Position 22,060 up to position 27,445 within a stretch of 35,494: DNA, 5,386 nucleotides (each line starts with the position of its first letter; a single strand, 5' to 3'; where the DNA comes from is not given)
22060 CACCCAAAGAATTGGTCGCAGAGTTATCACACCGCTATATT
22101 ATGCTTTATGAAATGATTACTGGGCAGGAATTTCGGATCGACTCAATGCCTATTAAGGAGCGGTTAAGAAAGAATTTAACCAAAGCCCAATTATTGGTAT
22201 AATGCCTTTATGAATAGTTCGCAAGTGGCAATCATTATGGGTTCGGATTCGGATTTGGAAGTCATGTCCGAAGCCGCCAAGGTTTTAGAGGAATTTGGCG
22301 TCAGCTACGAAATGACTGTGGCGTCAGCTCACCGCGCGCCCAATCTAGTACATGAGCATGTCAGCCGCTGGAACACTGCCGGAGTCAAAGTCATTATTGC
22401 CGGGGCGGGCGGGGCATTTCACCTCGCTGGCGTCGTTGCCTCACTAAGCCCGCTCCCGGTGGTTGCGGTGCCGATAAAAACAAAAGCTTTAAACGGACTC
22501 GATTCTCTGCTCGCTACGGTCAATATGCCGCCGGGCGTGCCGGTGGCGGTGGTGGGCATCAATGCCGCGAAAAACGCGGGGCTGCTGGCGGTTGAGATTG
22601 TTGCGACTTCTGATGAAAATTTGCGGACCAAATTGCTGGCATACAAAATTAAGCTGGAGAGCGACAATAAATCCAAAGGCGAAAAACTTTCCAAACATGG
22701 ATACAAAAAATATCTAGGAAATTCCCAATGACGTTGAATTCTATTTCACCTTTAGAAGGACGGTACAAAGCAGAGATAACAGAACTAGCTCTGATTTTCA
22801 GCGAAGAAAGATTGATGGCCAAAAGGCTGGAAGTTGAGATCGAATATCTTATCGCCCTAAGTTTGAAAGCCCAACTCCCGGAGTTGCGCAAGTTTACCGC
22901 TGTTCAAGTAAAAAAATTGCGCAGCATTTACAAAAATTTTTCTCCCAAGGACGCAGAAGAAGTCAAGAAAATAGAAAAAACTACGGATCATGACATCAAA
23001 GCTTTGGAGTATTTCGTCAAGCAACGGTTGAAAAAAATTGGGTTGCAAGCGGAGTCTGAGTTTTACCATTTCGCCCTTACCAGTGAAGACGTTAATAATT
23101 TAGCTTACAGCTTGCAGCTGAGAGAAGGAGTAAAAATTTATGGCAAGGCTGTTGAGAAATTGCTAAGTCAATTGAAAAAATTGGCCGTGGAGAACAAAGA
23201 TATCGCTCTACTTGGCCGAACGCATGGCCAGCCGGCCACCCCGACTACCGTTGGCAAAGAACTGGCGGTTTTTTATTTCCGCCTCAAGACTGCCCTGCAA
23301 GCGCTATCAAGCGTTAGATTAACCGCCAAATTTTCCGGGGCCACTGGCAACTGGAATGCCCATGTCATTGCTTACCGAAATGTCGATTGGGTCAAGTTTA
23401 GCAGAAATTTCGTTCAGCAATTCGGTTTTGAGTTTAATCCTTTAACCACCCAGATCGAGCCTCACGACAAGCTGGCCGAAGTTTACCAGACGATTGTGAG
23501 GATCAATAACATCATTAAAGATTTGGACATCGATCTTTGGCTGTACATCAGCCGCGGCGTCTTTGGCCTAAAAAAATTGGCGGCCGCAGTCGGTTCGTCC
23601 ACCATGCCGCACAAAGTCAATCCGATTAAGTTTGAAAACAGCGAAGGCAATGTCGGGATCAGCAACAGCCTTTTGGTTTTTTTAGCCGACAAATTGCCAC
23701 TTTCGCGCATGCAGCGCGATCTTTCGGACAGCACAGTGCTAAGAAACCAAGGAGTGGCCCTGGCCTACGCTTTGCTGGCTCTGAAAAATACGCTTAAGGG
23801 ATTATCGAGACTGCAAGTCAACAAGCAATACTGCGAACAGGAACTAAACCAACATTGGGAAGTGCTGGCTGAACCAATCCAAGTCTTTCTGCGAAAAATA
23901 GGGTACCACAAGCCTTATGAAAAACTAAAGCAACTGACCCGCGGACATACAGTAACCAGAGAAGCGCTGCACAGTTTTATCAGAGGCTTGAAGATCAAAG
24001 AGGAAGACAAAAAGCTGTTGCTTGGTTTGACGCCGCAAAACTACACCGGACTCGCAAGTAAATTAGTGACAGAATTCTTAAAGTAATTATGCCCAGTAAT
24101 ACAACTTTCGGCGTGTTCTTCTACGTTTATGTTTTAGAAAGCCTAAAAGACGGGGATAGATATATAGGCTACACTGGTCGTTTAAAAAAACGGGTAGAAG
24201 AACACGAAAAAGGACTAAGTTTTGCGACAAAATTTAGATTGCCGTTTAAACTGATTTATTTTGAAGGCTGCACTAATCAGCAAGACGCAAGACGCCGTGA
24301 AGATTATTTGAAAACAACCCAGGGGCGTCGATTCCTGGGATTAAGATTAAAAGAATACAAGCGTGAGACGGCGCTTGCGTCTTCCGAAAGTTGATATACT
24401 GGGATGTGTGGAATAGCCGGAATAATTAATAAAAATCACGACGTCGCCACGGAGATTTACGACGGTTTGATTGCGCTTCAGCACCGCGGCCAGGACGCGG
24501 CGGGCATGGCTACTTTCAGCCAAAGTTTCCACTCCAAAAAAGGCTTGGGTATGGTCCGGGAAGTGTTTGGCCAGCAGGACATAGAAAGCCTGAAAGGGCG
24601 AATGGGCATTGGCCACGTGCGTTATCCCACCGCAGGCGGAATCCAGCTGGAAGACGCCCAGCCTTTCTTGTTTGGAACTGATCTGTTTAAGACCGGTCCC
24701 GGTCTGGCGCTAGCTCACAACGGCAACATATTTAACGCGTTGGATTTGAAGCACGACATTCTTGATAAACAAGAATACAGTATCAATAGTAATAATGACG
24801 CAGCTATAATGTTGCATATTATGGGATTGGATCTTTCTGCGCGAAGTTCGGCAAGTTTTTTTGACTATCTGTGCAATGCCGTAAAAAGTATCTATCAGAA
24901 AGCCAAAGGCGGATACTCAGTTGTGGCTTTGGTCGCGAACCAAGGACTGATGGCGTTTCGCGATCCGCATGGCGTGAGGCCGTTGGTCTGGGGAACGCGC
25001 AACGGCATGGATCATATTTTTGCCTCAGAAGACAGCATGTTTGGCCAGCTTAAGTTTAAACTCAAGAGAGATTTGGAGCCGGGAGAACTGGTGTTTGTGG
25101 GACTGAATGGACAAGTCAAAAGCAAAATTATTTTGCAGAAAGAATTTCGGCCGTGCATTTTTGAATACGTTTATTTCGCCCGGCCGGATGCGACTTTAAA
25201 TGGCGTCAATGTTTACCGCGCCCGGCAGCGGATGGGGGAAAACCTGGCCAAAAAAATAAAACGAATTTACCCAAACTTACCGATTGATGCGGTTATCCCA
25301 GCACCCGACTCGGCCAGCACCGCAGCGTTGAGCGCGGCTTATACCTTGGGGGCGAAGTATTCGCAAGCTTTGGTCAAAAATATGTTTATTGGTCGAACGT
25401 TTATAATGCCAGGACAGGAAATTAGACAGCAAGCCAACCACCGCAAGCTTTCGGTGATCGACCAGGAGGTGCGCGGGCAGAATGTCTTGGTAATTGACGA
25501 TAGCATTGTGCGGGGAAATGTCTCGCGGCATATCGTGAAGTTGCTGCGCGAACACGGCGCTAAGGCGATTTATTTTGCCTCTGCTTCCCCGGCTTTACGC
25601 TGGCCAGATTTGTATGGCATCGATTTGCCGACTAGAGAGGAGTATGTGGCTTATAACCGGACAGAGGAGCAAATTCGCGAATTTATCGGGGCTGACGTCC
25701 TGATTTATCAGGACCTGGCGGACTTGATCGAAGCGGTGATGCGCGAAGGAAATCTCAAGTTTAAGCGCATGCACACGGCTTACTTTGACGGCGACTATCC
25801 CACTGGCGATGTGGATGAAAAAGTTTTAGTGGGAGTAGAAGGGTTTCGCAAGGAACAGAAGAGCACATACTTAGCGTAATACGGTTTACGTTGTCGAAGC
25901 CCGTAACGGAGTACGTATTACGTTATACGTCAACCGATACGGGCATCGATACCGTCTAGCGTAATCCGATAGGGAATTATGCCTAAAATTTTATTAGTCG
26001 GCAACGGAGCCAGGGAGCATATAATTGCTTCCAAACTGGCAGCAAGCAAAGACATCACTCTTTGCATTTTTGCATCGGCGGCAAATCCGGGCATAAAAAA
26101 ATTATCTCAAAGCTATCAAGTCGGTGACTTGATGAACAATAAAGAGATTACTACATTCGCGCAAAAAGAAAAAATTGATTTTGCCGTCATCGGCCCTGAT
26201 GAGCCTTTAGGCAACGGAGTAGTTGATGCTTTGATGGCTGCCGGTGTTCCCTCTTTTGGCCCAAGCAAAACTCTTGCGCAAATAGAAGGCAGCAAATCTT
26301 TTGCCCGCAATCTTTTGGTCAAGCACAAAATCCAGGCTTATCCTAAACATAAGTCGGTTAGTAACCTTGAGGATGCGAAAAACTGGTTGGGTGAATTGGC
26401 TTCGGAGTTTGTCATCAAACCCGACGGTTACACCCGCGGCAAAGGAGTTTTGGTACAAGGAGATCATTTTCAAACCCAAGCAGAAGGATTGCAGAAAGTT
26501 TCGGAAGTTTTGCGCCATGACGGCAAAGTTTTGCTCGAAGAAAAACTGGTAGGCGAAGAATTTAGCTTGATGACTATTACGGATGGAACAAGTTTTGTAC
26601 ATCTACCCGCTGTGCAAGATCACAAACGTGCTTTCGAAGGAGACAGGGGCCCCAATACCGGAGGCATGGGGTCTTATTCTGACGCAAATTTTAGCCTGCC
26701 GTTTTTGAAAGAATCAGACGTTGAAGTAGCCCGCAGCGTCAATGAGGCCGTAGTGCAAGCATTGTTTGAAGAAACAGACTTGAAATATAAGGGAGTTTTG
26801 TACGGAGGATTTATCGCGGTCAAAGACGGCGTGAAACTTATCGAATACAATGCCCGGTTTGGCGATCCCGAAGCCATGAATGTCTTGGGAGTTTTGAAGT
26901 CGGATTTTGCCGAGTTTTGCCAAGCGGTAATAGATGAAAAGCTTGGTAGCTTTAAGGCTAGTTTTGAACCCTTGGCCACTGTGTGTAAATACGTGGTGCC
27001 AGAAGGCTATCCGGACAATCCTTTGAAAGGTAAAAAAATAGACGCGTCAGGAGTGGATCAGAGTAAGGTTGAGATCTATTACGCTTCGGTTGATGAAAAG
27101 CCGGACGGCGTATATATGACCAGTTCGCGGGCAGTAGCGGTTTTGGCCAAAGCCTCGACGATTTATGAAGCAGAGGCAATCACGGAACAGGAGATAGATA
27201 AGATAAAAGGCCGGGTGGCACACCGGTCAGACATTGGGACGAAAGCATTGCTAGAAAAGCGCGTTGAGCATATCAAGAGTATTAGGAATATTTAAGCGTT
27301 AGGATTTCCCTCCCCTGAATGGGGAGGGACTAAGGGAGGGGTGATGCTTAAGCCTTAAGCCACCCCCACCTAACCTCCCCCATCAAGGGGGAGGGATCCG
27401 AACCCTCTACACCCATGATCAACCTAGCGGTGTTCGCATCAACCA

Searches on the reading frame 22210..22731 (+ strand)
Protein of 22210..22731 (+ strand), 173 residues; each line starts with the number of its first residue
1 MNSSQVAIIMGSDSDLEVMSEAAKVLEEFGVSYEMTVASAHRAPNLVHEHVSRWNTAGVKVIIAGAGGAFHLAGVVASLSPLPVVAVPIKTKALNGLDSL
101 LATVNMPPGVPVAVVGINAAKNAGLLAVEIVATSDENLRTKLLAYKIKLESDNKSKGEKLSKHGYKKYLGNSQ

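Call 58: search_protein_families(library=pfam, proteins=[window:22210-22731:+], max_evalue=0.00001)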
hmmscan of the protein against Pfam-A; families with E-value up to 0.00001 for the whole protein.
window:22210-22731:+ (173 aa): 1 family
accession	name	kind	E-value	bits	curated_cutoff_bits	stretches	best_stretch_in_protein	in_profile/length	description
PF00731.26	AIRC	-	6.8e-58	194.8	30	1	5-150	1-146/148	AIR carboxylase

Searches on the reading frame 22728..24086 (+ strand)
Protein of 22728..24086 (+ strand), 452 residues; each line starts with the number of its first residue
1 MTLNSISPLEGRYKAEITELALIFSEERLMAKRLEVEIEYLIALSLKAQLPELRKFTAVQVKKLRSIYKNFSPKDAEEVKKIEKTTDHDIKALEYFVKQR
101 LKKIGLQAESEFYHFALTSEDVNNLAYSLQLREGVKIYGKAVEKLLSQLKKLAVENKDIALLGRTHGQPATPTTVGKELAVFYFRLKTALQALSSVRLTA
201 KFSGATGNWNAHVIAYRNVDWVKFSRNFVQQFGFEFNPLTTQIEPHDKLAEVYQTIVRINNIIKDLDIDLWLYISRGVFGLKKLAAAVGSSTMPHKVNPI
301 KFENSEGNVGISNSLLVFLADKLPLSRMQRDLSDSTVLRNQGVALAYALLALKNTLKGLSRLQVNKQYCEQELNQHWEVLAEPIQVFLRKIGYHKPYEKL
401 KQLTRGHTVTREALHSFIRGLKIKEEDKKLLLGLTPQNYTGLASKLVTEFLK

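Call 49: search_protein_families(library=pfam, proteins=[window:22728-24086:+], max_evalue=0.00001)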
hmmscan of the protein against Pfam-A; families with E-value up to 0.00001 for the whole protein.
window:22728-24086:+ (452 aa): 2 families
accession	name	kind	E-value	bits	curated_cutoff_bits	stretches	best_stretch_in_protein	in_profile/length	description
PF00206.25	Lyase_1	-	1.3e-48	166.5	27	1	11-307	1-305/312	Lyase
PF08328.16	ASL_C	-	2e-46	157.2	35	1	326-440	1-115/115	Adenylosuccinate lyase C-terminal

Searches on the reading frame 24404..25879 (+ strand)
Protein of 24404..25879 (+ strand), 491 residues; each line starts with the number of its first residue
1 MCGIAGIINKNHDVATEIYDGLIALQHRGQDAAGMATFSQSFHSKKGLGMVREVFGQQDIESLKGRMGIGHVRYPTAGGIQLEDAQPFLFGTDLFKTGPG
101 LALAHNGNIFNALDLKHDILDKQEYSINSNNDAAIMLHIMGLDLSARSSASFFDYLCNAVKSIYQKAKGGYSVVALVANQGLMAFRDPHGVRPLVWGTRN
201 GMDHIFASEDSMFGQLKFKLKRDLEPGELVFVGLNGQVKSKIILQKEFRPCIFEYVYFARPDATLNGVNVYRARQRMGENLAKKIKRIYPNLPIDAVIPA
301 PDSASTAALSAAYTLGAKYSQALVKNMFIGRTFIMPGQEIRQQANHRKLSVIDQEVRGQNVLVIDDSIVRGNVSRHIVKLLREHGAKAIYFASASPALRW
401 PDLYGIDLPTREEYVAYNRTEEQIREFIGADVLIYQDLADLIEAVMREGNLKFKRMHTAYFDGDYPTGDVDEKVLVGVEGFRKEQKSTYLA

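Call 49: search_protein_families(library=pfam, proteins=[window:24404-25879:+], max_evalue=0.00001)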
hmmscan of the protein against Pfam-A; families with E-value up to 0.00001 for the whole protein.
window:24404-25879:+ (491 aa): 2 families
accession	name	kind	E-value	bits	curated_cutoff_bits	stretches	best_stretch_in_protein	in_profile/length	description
PF13537.11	GATase_7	-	2e-11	44.4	25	1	99-213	22-121/123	Glutamine amidotransferase domain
PF13522.11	GATase_6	-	2e-11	44.4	27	1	64-209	9-130/130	Glutamine amidotransferase domain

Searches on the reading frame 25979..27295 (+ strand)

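Call 58: search_protein_families(library=pfam, proteins=[window:25979-27295:+], max_evalue=0.00001)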
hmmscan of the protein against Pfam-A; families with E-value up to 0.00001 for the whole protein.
window:25979-27295:+ (438 aa): 3 families
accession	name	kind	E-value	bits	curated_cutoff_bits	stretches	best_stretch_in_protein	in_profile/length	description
PF01071.24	GARS_A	-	2.5e-52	178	27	1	104-299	1-194/194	Phosphoribosylglycinamide synthetase, ATP-grasp (A) domain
PF02844.21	GARS_N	-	1.8e-26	93.2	29.5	1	3-103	2-100/100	Phosphoribosylglycinamide synthetase, N domain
PF02843.22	GARS_C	-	5.1e-16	59.2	34.8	1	334-422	1-92/92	Phosphoribosylglycinamide synthetase, C domain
